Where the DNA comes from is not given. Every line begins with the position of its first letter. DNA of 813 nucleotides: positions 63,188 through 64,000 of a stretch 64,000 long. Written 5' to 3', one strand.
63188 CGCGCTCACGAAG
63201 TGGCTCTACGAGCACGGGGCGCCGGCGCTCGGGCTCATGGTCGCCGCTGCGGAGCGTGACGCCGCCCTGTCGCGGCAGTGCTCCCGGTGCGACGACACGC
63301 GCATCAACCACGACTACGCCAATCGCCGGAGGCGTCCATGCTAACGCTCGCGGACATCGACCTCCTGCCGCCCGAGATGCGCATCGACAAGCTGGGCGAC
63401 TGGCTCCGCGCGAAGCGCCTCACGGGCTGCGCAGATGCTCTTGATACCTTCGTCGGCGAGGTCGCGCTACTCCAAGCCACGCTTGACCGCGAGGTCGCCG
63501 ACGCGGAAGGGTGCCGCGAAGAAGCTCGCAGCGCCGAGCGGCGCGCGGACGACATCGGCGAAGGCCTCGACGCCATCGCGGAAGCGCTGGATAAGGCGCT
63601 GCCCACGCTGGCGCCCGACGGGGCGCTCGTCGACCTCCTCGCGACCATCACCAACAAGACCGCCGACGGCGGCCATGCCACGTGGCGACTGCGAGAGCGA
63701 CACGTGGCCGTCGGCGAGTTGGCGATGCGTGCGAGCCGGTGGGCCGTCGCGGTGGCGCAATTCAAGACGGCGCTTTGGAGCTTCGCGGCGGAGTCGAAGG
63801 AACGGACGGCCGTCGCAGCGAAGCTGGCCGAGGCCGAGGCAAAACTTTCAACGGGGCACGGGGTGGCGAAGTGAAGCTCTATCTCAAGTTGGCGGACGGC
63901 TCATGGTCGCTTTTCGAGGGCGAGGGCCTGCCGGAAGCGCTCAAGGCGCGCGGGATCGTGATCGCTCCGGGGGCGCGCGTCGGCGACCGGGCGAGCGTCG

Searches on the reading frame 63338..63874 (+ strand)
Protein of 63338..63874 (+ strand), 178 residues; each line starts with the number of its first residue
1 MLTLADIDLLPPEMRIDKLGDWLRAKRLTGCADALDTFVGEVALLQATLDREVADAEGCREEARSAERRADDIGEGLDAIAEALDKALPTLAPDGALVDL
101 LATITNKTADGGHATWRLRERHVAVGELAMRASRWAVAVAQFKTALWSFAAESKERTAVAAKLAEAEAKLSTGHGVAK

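Call 53: list_cluster_members(proteins=[window:63338-63874:+, window:63278-63874:+, window:62726-62932:+, window:62723-62932:+, window:61867-62181:+, window:335-1222:+, window:1455-1940:+, window:1413-1940:+, window:59531-61870:+, window:59528-61870:+])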
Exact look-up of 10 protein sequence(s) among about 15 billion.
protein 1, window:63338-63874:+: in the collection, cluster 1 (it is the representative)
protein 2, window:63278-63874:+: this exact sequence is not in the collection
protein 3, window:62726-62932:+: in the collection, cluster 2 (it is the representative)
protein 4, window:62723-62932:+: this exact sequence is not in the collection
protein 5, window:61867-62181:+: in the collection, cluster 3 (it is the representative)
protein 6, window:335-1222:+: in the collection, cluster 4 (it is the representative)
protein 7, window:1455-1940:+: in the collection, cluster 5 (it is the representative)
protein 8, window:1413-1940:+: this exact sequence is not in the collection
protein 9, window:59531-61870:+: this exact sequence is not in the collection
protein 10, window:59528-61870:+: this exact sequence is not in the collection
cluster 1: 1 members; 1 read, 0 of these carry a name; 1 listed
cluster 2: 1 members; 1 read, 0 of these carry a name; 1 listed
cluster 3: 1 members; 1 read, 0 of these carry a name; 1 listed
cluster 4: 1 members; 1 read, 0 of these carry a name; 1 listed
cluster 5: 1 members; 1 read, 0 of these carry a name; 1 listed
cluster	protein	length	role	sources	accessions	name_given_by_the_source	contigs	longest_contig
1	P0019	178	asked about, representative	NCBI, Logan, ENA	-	-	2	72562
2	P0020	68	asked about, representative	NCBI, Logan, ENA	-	-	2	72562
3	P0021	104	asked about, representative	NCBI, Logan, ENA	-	-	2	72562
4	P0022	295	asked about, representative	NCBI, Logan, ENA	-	-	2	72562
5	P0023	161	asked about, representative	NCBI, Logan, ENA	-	-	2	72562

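Call 54: find_encoding_contigs(protein=window:63338-63874:+, flank=10000, max_places=3)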
Protein window:63338-63874:+ (178 aa): 4 contigs read that carry it; 3 places shown.
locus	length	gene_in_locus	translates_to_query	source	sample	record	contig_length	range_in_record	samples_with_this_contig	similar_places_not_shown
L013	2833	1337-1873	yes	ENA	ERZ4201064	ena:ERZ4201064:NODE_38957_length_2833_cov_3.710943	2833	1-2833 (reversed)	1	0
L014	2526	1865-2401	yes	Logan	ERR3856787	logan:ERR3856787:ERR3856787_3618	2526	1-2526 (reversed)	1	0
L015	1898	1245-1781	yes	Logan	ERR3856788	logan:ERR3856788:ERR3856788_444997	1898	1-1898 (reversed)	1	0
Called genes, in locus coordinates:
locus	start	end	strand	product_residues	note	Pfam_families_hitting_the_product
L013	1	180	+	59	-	?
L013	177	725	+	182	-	PF08299:Bac_DnaA_C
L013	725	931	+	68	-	-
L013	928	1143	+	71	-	-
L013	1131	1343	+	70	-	-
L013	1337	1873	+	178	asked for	-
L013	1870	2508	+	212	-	-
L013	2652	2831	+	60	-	?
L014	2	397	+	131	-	?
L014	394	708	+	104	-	-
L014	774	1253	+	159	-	PF08299:Bac_DnaA_C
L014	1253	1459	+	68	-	-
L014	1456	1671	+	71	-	-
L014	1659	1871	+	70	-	-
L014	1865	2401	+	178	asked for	-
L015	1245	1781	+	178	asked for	-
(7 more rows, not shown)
